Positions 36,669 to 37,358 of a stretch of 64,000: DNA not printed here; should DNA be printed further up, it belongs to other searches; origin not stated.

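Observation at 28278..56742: ~28-kb glycan locus with 9 glycosyltransferases and 7 methyltransferases around a Gmd / C-methyltransferase / cupin-isomerase / SDR core: predicted heavily methylated branched 6-deoxyhexose glycan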

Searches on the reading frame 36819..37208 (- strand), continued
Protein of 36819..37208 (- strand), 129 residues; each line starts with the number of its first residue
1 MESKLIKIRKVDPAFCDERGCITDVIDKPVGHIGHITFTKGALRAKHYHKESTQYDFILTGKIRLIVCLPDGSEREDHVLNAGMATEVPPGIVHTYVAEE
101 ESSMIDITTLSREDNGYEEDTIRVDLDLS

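Call 35: find_encoding_contigs(protein=P0032, flank=10000, max_places=1)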
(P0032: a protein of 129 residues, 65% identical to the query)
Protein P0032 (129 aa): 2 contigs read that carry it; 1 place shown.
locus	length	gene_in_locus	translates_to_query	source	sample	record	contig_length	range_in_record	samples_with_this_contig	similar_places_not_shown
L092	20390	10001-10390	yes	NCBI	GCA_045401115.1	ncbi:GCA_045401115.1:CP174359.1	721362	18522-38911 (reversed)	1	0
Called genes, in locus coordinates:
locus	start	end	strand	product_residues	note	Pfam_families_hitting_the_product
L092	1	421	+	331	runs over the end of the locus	PF01933:CofD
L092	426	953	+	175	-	PF01936:NYN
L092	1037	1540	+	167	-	-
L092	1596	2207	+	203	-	-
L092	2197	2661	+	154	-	PF04138:GtrA_DPMS_TM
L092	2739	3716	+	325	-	PF13524:Glyco_trans_1_2 (faint), PF00534:Glycos_transf_1, PF13692:Glyco_trans_1_4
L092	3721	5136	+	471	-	-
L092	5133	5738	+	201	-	PF05148:Methyltransf_8, PF13489:Methyltransf_23, PF08241:Methyltransf_11, PF08242:Methyltransf_12, PF01209:Ubie_methyltran (weak), PF13649:Methyltransf_25, PF13847:Methyltransf_31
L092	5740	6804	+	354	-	PF13439:Glyco_transf_4, PF13579:Glyco_trans_4_4 (faint), PF00534:Glycos_transf_1, PF13692:Glyco_trans_1_4, PF13524:Glyco_trans_1_2 (weak)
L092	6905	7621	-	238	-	PF00106:adh_short, PF01370:Epimerase, PF03435:Sacchrp_dh_NADP (weak), PF08659:KR, PF13561:adh_short_C2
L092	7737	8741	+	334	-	PF01370:Epimerase, PF16363:GDP_Man_Dehyd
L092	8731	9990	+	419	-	PF08421:Methyltransf_13, PF13489:Methyltransf_23, PF08242:Methyltransf_12 (weak), PF08484:Methyltransf_14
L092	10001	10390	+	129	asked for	PF00190:Cupin_1, PF07883:Cupin_2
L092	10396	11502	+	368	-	PF13439:Glyco_transf_4, PF13579:Glyco_trans_4_4 (faint), PF00534:Glycos_transf_1, PF13692:Glyco_trans_1_4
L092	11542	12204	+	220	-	PF13578:Methyltransf_24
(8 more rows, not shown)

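Call 42: predict_structure(alignment_id=A2)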
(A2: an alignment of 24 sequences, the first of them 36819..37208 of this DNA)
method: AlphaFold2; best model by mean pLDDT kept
length: 129 residues; sequences in the alignment: 24
mean_pLDDT: 95.7   pTM: 0.87
mean pLDDT of the five models: 95.7, 95.0, 94.7, 94.5, 94.3
residues with pLDDT >= 90: 117; 70-90: 11; 50-70: 1; < 50: 0
segments of 3 or more residues with pLDDT < 50: none
pLDDT, mean of each block of 10 residues (from residue 1): 90 97 96 97 96 98 98 97 98 98 97 90 91
secondary structure, 60 per line:
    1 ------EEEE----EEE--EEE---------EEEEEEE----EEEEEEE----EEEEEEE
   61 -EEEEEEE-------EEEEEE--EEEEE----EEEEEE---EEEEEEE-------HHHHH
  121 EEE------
elements in order: E7-10 E15-17 E20-22 E32-38 E43-49 E54-60 E62-68 E76-81 E84-88 E93-98 E102-108 H116-120 E121-123
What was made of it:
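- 36819..37208 (-): 129-aa NDP-sugar-type mini-cupin coupled to methyltransferases. Acts as an epimerase or a 3,4-ketoisomerase on the 4-keto sugar. AF2 pLDDT 95.7 (call 42).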

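Call 45: fold_search(model_id=the predicted structure, library=pdb)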
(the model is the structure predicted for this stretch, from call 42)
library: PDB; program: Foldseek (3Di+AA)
matches with E <= 10: 1972; with E <= 0.001: 409
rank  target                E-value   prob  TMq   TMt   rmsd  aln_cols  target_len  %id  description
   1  4zu7_G                7.8e-09  1.00  0.75  0.72   2.5       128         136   21  X-ray structure if the QdtA 3,4-ketoisomerase from Thermoanaerobacterium thermosaccharolyticum, double mutant Y17R/R97 (released 2015-07-15)
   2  4o9e_A                1.6e-08  1.00  0.72  0.68   2.8       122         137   17  Crystal structure of QdtA, a sugar 3,4-ketoisemerase from Thermoanaerobacterium thermosaccharolyticum in complex with  (released 2014-04-09)
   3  4zu7_A                1.7e-08  1.00  0.76  0.72   2.5       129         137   21  X-ray structure if the QdtA 3,4-ketoisomerase from Thermoanaerobacterium thermosaccharolyticum, double mutant Y17R/R97 (released 2015-07-15)
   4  4zu7_E                2.1e-08  1.00  0.76  0.72   2.5       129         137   21  X-ray structure if the QdtA 3,4-ketoisomerase from Thermoanaerobacterium thermosaccharolyticum, double mutant Y17R/R97 (released 2015-07-15)
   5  4zu7_B                2.3e-08  1.00  0.76  0.71   2.5       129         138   21  X-ray structure if the QdtA 3,4-ketoisomerase from Thermoanaerobacterium thermosaccharolyticum, double mutant Y17R/R97 (released 2015-07-15)
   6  4zu5_B                3.2e-08  1.00  0.75  0.71   2.4       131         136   20  Crystal structure of the QdtA 3,4-Ketoisomerase from Thermoanaerobacterium thermosaccharolyticum, apo form (released 2016-03-30)
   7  4hmz_C                4.8e-08  1.00  0.71  0.48   3.0       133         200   16  Crystal Structure of ChmJ, a 3'-monoepimerase from Streptomyces bikiniensis in complex with dTDP-quinovose (released 2012-11-21)
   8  4o9g_A                4.8e-08  1.00  0.76  0.71   2.5       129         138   19  Crystal structure of the H51N mutant of the 3,4-ketoisomerase QdtA from Thermoanaerobacterium thermosaccharolyticum in (released 2014-04-09)
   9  4zu5_A                4.8e-08  1.00  0.74  0.70   2.4       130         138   20  Crystal structure of the QdtA 3,4-Ketoisomerase from Thermoanaerobacterium thermosaccharolyticum, apo form (released 2016-03-30)
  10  4zu4_A                5.9e-08  1.00  0.74  0.67   2.9       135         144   18  X-ray structure of the 3,4-ketoisomerase domain of FdtD from Shewanella denitrificans (released 2015-07-15)
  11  7pwi                  6.6e-08  1.00  0.74  0.49   2.5       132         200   17  Structure of the dTDP-sugar epimerase StrM (released 2022-04-20)
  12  4mzu_J                8.6e-08  1.00  0.74  0.37   3.1       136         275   18  Crystal structure of FdtD, a bifunctional ketoisomerase/N-acetyltransferase from Shewanella denitrificans (released 2013-10-09)
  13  4mzu_C                9.0e-08  1.00  0.74  0.36   3.0       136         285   18  Crystal structure of FdtD, a bifunctional ketoisomerase/N-acetyltransferase from Shewanella denitrificans (released 2013-10-09)
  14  4mzu_D                1.1e-07  1.00  0.73  0.36   3.1       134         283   18  Crystal structure of FdtD, a bifunctional ketoisomerase/N-acetyltransferase from Shewanella denitrificans (released 2013-10-09)
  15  4zu4_D                1.2e-07  1.00  0.74  0.68   3.0       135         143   18  X-ray structure of the 3,4-ketoisomerase domain of FdtD from Shewanella denitrificans (released 2015-07-15)
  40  2pa7_A                3.5e-07  1.00  0.72  0.69   2.7       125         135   22  Structure of Wild-Type dTDP-4-keto-6-deoxy-D-glucose-3,4-ketoisomerase from Aneurinibacillus thermoaerophilus in compl (released 2007-04-24)
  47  2pa7_B                4.3e-07  1.00  0.72  0.70   2.7       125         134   22  Structure of Wild-Type dTDP-4-keto-6-deoxy-D-glucose-3,4-ketoisomerase from Aneurinibacillus thermoaerophilus in compl (released 2007-04-24)
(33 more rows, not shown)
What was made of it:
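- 36819..37208 (-): Foldseek top hits are QdtA/FdtD/FdtA at TM 0.72-0.76, then ChmJ/StrM/EvaD (call 45).
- On FdtA/QdtA 3,4-ketoisomerase: FdtA 2pa7 TMq 0.72 (call 45).
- Closest known: dTDP-L-mycarose, eremosamine and kijanose-type branched-sugar pathways of actinomycetes. Different: The cupin is about 60 residues shorter than RmlC/EvaD-type epimerases and lies closer to FdtA/QdtA (call 45).
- The best structural matches, and the best size match, are the QdtA, FdtD, FdtA, HCAN_0198 and WlaRB ketoisomerases (call 45). The epimerases ChmJ, StrM and EvaD score almost as well (call 45).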

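Call 49: search_protein_families(library=pfam, proteins=[window:36819-37208:-, P0042], max_evalue=10)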
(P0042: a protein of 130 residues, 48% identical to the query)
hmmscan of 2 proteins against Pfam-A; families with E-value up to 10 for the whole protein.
window:36819-37208:- (129 aa): 5 families
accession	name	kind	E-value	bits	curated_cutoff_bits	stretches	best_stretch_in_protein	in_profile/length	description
PF00190.28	Cupin_1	-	7.7e-09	35.7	22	1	36-117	38-120/151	Cupin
PF07883.17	Cupin_2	-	3.3e-07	30.3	27.2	1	35-103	2-63/70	Cupin domain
PF14667.12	Polysacc_synt_C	-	0.012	16.2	28.7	1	16-67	2-54/111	Polysaccharide biosynthesis C-terminal domain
PF05523.17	FdtA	-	0.018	15.2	23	1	39-104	41-105/131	WxcM-like, C-terminal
PF09313.17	DUF1971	-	0.19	12.2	23.1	1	43-95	15-68/80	Domain of unknown function (DUF1971)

P0042 (130 aa): 8 families
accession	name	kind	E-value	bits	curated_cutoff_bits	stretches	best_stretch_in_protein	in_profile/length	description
PF07883.17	Cupin_2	-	4e-10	39.7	27.2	1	37-109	2-69/70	Cupin domain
PF00190.28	Cupin_1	-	3.4e-08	33.6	22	1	38-106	38-109/151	Cupin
PF14667.12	Polysacc_synt_C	-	1.3e-07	32.2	28.7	1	18-106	2-93/111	Polysaccharide biosynthesis C-terminal domain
PF05523.17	FdtA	-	3e-06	27.5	23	1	40-106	40-105/131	WxcM-like, C-terminal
PF09313.17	DUF1971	-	0.00022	21.6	23.1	1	59-103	30-74/80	Domain of unknown function (DUF1971)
PF00908.23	dTDP_sugar_isom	-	0.0041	17.3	27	1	38-106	46-124/168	dTDP-4-dehydrorhamnose 3,5-epimerase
PF05899.18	Cupin_3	-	0.056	13.6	23.5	1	31-100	5-66/74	EutQ-like cupin domain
PF12973.13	Cupin_7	-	0.13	12.6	27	1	28-67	28-66/105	ChrR Cupin-like domain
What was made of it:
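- On FdtA/QdtA 3,4-ketoisomerase: A 48%-identical homologue, P0042, reaches 27.5 bits (call 49).
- On RmlC/EvaD-type NDP-sugar 3,5-epimerase: Homologue P0042 scores 17.3 bits against a cut-off of 27 (call 49).
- Closest known: FdtA/QdtA/FdtD. Different: Pfam FdtA is below cut-off for the window protein (call 49).
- A 48%-identical homologue passes the Pfam FdtA cut-off (call 49). The window protein itself scores 15 bits against the FdtA cut-off of 23 (call 49).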

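Call 68: search_protein_representatives(alignment_id=A2)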
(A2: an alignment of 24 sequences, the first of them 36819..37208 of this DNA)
Query: 24 sequences, 129 profile positions. Proteins with E-value up to 0.001 (for the whole library): 1805; up to 1e-10: 453; up to 1e-30: 24. The best 150 are listed.
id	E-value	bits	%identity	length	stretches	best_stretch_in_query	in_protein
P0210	2.6e-50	185.7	-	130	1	1-127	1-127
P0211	3.4e-45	169.1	-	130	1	6-124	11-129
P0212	7.4e-43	161.6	-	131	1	4-126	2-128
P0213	1.4e-41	157.5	-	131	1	4-126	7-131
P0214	4.0e-40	152.7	-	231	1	4-126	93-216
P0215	1.2e-39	151.2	-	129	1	4-127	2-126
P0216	3.7e-39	149.6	-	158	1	6-127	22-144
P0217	1.4e-38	147.8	-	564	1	6-127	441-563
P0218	2.5e-38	146.9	-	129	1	5-125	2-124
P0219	2.6e-38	146.9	-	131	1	4-127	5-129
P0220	3.1e-38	146.6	-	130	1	8-125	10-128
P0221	1.8e-37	144.1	-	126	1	4-125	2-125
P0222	1.1e-36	141.6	-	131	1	5-126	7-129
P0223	1.0e-35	138.5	-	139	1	4-126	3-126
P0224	2.9e-35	137.0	-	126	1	5-126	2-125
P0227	8.7e-35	135.5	-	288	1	6-127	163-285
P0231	2.4e-31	124.3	-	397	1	6-127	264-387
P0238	1.8e-28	115.0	-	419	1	6-123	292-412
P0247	9.6e-25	103.0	-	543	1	8-125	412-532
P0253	2.6e-24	101.6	-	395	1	9-126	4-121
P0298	3.3e-19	85.1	-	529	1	15-125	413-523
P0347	8.0e-17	77.4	-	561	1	11-125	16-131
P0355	2.3e-16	75.9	-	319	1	14-128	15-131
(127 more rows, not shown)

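Call 69: search_protein_families(library=pfam, proteins=[P0217, P0247, P0298, P0238, P0231, P0227, P0253, P0347, P0355, P0214], max_evalue=0.0001)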
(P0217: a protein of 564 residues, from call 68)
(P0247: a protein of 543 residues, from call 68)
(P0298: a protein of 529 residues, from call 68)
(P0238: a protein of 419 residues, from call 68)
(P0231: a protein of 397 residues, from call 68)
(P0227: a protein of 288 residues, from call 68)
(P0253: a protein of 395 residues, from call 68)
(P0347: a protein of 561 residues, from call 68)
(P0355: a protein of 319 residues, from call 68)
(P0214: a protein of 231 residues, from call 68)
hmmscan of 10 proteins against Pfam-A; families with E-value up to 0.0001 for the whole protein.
P0217 (564 aa): 8 families
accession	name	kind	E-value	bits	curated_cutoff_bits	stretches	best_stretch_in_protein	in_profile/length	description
PF08484.17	Methyltransf_14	-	1.8e-47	161.5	23.5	1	251-409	2-160/160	C-methyltransferase C-terminal domain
PF08421.16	Methyltransf_13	-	1.3e-18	67.3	31.3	1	10-71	1-62/62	Putative zinc binding domain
PF13489.12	Methyltransf_23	-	4.6e-13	49.7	27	1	108-238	27-156/164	Methyltransferase domain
PF08242.18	Methyltransf_12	-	3.9e-09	37.6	30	1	108-200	1-98/98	Methyltransferase domain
PF07883.17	Cupin_2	-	1.1e-07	31.9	27.2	1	470-540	2-66/70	Cupin domain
PF08241.18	Methyltransf_11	-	2.4e-07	31.7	21.2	1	108-202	1-95/95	Methyltransferase domain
PF00190.28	Cupin_1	-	2.4e-07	30.9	22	1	471-549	38-119/151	Cupin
PF13649.12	Methyltransf_25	-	1e-05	26.6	27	1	108-198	2-97/97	Methyltransferase domain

P0247 (543 aa): 5 families
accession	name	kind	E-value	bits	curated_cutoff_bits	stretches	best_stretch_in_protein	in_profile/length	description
PF08484.17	Methyltransf_14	-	1.9e-45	155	23.5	1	244-397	2-158/160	C-methyltransferase C-terminal domain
PF08421.16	Methyltransf_13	-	5.7e-22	78.1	31.3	1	3-64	1-62/62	Putative zinc binding domain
PF13489.12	Methyltransf_23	-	1.1e-12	48.5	27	1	95-237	20-162/164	Methyltransferase domain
PF07883.17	Cupin_2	-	2.9e-06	27.4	27.2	1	440-502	2-55/70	Cupin domain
PF14667.12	Polysacc_synt_C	-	1e-05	26.1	28.7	1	419-512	1-94/111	Polysaccharide biosynthesis C-terminal domain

P0298 (529 aa): 6 families
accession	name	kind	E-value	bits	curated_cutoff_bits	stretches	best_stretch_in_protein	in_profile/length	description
PF08484.17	Methyltransf_14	-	5.6e-42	143.7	23.5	1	250-402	2-160/160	C-methyltransferase C-terminal domain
PF08421.16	Methyltransf_13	-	1.6e-20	73.5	31.3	1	3-64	1-62/62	Putative zinc binding domain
PF13489.12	Methyltransf_23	-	9.2e-16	58.4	27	1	101-242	26-161/164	Methyltransferase domain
PF08242.18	Methyltransf_12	-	3e-06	28.3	30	1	102-199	1-98/98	Methyltransferase domain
PF07883.17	Cupin_2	-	3.7e-06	27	27.2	1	434-502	2-64/70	Cupin domain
PF14667.12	Polysacc_synt_C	-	1.2e-05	25.9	28.7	1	414-467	2-55/111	Polysaccharide biosynthesis C-terminal domain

P0238 (419 aa): 5 families
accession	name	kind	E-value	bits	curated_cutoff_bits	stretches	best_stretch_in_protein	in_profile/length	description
PF05050.19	Methyltransf_21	-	6.5e-18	65.9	22.7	1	85-219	1-143/173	Methyltransferase FkbM domain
PF14667.12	Polysacc_synt_C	-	2.6e-07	31.2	28.7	1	301-388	1-88/111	Polysaccharide biosynthesis C-terminal domain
PF07883.17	Cupin_2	-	3.6e-07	30.2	27.2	1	323-390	3-61/70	Cupin domain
PF00190.28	Cupin_1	-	5.7e-07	29.6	22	1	323-395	38-110/151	Cupin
PF02475.24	TRM5-TYW2_MTfase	-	3.7e-06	27.4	28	1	74-140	31-96/164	TRM5/TYW2 methyltransferase domain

P0231 (397 aa): 3 families
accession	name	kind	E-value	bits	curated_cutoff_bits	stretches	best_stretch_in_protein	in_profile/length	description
PF08484.17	Methyltransf_14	-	1.2e-51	175.1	23.5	1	84-242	2-160/160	C-methyltransferase C-terminal domain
PF00190.28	Cupin_1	-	5.5e-10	39.5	22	1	294-375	38-120/151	Cupin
PF07883.17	Cupin_2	-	5e-06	26.6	27.2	1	295-359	4-60/70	Cupin domain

P0227 (288 aa): 4 families
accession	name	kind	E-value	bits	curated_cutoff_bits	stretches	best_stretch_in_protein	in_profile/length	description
PF08484.17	Methyltransf_14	-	9.2e-43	146.2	23.5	1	4-150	16-160/160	C-methyltransferase C-terminal domain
PF00190.28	Cupin_1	-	7.3e-08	32.6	22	1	196-263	41-111/151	Cupin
PF14667.12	Polysacc_synt_C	-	1.2e-07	32.3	28.7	1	173-264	2-95/111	Polysaccharide biosynthesis C-terminal domain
PF07883.17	Cupin_2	-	4.7e-07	29.9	27.2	1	202-258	12-60/70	Cupin domain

P0253 (395 aa): 8 families
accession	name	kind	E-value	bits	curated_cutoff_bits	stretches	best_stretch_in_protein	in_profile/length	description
PF13649.12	Methyltransf_25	-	1.7e-20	73.9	27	1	180-275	1-97/97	Methyltransferase domain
PF13489.12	Methyltransf_23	-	3.2e-17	63.2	27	1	167-366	11-163/164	Methyltransferase domain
PF08241.18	Methyltransf_11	-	2.8e-16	60.4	21.2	1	181-279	1-95/95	Methyltransferase domain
PF08242.18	Methyltransf_12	-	5.4e-14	53.1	30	1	181-277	1-98/98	Methyltransferase domain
PF13847.12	Methyltransf_31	-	1.3e-10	41.6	27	1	179-283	6-113/145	Methyltransferase domain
PF02353.26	CMAS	-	1.5e-08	34.8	27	1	158-278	44-163/273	Mycolic acid cyclopropane synthetase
PF01209.24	Ubie_methyltran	-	1.7e-06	28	20.1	1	170-278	41-150/233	ubiE/COQ5 methyltransferase family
PF01728.25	FtsJ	-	3.3e-05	24.3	24.1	1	165-224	9-70/181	FtsJ-like methyltransferase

P0347 (561 aa): 7 families
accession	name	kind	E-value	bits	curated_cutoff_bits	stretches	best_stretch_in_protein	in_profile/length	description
PF08484.17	Methyltransf_14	-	1.4e-48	165.2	23.5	1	395-556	1-160/160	C-methyltransferase C-terminal domain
PF08421.16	Methyltransf_13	-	8.2e-17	61.6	31.3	1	158-216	1-62/62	Putative zinc binding domain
PF13489.12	Methyltransf_23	-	3.2e-12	46.9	27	1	246-390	20-163/164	Methyltransferase domain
PF08242.18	Methyltransf_12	-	4.9e-09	37.2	30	1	253-344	1-97/98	Methyltransferase domain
PF08241.18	Methyltransf_11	-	3.3e-07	31.3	21.2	1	254-347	2-95/95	Methyltransferase domain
PF13649.12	Methyltransf_25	-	3.6e-06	28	27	1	252-343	1-97/97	Methyltransferase domain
PF07883.17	Cupin_2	-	4.5e-06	26.7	27.2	1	46-107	8-61/70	Cupin domain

P0355 (319 aa): 3 families
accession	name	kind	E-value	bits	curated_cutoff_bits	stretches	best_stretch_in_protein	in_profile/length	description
PF14667.12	Polysacc_synt_C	-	1.7e-09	38.2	28.7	1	16-109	1-95/111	Polysaccharide biosynthesis C-terminal domain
PF08241.18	Methyltransf_11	-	1.6e-06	29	21.2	1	167-218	46-95/95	Methyltransferase domain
PF13649.12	Methyltransf_25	-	1.7e-05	25.8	27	1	168-214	52-97/97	Methyltransferase domain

P0214 (231 aa): 4 families
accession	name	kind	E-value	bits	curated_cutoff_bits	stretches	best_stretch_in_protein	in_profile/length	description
PF08484.17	Methyltransf_14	-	1.5e-24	87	23.5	1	2-72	90-160/160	C-methyltransferase C-terminal domain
PF07883.17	Cupin_2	-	4.2e-07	30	27.2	1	124-190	2-60/70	Cupin domain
PF00190.28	Cupin_1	-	5.9e-07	29.6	22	1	124-192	37-107/151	Cupin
PF14667.12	Polysacc_synt_C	-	9e-07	29.5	28.7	1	105-195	2-94/111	Polysaccharide biosynthesis C-terminal domain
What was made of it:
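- On FdtA/QdtA 3,4-ketoisomerase: Fusion partners are methyltransferases only (call 69).
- All 10 multidomain family members checked are fused to a methyltransferase, 7 of them to a TylCIII-type C-MT (call 69). The CapF-type cupin family PF14667 also hits family members (calls 49, 69).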
